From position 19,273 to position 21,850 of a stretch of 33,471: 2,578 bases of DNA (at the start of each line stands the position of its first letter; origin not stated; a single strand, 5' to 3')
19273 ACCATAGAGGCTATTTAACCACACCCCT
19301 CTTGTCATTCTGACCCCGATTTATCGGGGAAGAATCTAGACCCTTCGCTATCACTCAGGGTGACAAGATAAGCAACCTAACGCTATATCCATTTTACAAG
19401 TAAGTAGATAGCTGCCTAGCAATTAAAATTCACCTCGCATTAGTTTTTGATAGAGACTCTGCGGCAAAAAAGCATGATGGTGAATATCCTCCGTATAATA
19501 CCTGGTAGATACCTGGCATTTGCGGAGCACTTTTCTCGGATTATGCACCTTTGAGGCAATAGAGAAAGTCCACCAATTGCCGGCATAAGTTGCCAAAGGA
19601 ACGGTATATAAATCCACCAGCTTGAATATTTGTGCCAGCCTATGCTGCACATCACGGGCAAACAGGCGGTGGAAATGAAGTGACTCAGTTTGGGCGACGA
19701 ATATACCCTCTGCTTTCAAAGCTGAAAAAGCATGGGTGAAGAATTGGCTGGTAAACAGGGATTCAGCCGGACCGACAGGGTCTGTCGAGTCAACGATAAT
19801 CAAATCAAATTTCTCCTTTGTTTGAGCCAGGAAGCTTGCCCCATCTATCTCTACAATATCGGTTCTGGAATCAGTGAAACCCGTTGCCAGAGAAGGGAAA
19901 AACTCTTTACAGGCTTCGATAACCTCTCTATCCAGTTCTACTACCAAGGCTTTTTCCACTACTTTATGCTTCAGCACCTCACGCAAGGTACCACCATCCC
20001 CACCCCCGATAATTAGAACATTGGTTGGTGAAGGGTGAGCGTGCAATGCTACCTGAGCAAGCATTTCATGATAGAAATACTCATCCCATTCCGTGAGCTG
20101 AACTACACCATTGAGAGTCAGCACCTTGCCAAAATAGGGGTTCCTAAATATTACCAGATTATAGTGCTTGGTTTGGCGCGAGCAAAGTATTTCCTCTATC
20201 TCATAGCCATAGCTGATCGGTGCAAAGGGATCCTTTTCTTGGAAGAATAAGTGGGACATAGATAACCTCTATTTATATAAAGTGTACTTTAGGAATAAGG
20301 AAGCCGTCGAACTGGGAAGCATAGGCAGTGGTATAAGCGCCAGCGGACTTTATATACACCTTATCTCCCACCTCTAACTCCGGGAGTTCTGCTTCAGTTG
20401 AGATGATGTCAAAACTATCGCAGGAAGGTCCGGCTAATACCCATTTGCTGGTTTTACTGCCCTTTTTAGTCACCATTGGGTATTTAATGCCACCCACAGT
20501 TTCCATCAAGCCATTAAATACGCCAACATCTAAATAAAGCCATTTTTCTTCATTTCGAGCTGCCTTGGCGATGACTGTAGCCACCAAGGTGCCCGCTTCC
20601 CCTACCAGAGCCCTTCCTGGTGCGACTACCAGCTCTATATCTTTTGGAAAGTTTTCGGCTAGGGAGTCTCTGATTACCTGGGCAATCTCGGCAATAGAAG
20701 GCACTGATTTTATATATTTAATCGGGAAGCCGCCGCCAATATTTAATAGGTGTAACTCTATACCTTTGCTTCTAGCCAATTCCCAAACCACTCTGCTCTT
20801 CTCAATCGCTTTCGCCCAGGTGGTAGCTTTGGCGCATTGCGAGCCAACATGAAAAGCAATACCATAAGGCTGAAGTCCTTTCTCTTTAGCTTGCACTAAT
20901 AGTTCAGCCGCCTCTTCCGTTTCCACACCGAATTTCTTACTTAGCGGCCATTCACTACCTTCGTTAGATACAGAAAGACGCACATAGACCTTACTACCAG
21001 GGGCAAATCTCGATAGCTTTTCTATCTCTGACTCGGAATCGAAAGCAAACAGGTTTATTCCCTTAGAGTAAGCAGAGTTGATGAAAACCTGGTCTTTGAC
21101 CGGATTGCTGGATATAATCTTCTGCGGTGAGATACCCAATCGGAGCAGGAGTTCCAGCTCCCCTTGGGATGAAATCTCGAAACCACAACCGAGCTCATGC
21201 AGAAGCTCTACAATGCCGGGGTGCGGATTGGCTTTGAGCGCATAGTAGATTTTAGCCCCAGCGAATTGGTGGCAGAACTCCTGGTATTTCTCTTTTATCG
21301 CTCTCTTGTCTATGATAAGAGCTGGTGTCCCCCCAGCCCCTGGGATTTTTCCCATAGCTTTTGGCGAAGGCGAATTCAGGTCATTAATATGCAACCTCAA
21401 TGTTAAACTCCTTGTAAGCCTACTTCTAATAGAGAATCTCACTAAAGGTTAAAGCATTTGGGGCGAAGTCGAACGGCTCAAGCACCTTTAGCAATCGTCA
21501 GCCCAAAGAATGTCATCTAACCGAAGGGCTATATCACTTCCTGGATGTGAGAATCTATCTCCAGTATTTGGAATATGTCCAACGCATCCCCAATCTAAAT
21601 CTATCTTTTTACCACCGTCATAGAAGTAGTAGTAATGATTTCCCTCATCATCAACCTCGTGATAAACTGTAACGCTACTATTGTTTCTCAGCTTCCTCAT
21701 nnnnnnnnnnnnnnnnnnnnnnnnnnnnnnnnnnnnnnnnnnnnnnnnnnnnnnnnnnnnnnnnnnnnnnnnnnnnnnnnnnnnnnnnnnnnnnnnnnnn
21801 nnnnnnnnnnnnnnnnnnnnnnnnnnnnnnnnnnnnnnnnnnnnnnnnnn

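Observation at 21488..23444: Translationally coupled four-gene cassette between a MrfA-type helicase and polyamine genes: candidate uncharacterised defence or DNA-modification/adduct-processing system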

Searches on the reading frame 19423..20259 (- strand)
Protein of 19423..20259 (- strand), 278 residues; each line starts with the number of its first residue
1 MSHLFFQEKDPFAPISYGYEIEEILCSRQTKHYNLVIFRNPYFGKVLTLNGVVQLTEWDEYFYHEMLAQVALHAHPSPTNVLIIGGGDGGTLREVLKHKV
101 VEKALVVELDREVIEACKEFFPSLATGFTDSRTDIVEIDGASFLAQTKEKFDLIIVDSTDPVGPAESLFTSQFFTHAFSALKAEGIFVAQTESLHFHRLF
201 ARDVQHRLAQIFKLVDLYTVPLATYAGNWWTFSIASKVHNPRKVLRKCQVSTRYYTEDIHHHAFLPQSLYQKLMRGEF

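Call 3: search_protein_families(library=pfam, proteins=[window:19423-20259:-], max_evalue=0.1)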
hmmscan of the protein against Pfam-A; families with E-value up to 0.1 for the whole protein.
window:19423-20259:- (278 aa): 5 families
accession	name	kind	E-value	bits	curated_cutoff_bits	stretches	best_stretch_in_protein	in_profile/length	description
PF01564.23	Spermine_synth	-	4.1e-63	212.7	22.9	1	61-238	2-179/186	Spermine/spermidine synthase domain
PF17284.7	Spermine_synt_N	-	1.7e-11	44.3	22.1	1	6-57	3-53/53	Spermidine synthase tetramerisation domain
PF13847.12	Methyltransf_31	-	0.0032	17.6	27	1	80-193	6-113/145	Methyltransferase domain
PF08242.18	Methyltransf_12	-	0.027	15.6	30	1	82-156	1-71/98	Methyltransferase domain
PF13649.12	Methyltransf_25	-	0.046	14.9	27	1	81-157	1-72/97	Methyltransferase domain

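Call 109: list_cluster_members(proteins=[window:19423-20259:-, window:16200-17048:-, window:25788-26081:-, window:21697-22728:-])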
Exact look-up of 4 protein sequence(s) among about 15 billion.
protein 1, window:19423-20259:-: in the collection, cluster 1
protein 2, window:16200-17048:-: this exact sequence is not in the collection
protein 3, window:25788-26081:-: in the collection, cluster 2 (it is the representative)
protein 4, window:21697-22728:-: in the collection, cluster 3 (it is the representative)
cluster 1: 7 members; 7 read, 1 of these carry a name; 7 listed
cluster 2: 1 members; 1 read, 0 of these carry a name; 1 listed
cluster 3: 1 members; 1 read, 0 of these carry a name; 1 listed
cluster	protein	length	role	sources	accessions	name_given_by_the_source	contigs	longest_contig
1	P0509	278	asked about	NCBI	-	-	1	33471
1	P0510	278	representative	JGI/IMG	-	-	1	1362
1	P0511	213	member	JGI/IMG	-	spermidine synthase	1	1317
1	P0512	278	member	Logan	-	-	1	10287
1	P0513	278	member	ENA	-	-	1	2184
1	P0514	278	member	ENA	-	-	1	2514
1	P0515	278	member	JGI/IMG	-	-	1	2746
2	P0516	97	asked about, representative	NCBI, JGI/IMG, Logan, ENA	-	-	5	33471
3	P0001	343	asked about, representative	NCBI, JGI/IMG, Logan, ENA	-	-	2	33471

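Call 110: find_encoding_contigs(protein=P0512, flank=10000, max_places=3)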
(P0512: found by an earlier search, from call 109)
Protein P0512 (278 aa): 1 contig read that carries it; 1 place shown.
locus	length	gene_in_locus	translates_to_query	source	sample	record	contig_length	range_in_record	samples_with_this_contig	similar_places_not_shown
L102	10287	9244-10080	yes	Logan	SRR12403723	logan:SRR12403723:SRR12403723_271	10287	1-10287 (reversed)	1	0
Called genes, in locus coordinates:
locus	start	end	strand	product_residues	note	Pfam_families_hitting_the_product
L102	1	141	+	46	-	?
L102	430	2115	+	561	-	PF00133:tRNA-synt_1, PF01406:tRNA-synt_1e (faint), PF09334:tRNA-synt_1g, PF08264:Anticodon_1, PF19303:Anticodon_3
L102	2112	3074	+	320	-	PF00348:polyprenyl_synt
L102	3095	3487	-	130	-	PF02391:MoaE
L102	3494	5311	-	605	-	PF06480:FtsH_ext, PF06068:TIP49 (weak), PF00004:AAA, PF17862:AAA_lid_3, PF01434:Peptidase_M41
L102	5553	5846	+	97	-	PF04456:DUF503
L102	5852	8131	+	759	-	PF04851:ResIII (faint), PF00270:DEAD, PF00271:Helicase_C, PF22982:WHD_HRQ1, PF09369:MZB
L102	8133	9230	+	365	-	PF00278:Orn_DAP_Arg_deC, PF02784:Orn_Arg_deC_N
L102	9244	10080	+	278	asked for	PF17284:Spermine_synt_N, PF01564:Spermine_synth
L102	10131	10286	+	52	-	?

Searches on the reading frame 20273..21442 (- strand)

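Call 3: search_protein_families(library=pfam, proteins=[window:20273-21442:-], max_evalue=0.1)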
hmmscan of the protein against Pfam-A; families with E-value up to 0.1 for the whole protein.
window:20273-21442:- (389 aa): 2 families
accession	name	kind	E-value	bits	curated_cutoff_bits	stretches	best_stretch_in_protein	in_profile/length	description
PF02784.22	Orn_Arg_deC_N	-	7.7e-61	206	23.4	1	48-280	3-246/247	Pyridoxal-dependent decarboxylase, pyridoxal binding domain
PF00278.28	Orn_DAP_Arg_deC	-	2.4e-18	66.6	23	1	205-368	5-95/95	Pyridoxal-dependent decarboxylase, C-terminal sheet domain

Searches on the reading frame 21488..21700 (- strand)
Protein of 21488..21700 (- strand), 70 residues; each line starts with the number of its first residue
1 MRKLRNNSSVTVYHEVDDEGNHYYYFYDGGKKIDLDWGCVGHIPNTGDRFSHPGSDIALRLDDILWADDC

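Call 3: search_protein_families(library=pfam, proteins=[window:21488-21700:-], max_evalue=0.1)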
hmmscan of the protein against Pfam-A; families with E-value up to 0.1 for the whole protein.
window:21488-21700:- (70 aa): 0 families

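Call 4: search_protein_families(library=padloc, proteins=[window:21488-21700:-], max_evalue=0.1)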
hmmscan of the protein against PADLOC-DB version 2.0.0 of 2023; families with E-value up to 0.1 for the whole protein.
window:21488-21700:- (70 aa): 0 families

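Call 6: search_protein_families(library=ncbifam, proteins=[window:21488-21700:-], max_evalue=0.1)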
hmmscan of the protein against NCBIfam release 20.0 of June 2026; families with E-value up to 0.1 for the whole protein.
window:21488-21700:- (70 aa): 2 families
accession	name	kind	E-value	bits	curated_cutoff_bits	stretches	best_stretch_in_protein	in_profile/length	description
NF033933.0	fosA8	exception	0.019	15.2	300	1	3-38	83-117/138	FosA8 family fosfomycin resistance glutathione transferase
NF032892.0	fosA7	exception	0.068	13.2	305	1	7-39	86-118/140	FosA7 family fosfomycin resistance glutathione transferase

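Call 7: search_protein_families(library=phrogs, proteins=[window:21488-21700:-], max_evalue=0.1)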
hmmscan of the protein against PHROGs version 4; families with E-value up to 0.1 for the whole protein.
window:21488-21700:- (70 aa): 0 families

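Call 98: search_solved_structures(query=A6, max_evalue=10)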
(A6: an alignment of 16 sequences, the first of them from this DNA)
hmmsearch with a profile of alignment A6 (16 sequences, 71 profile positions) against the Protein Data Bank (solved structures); distinct sequences matched with E-value up to 10: 2.
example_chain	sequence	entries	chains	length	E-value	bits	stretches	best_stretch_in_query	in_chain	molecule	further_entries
1npb_A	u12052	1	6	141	0.11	16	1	6-38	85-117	fosfomycin-resistance protein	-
8snb_1T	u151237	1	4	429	1.5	12.3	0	21-48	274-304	Protein FAM166B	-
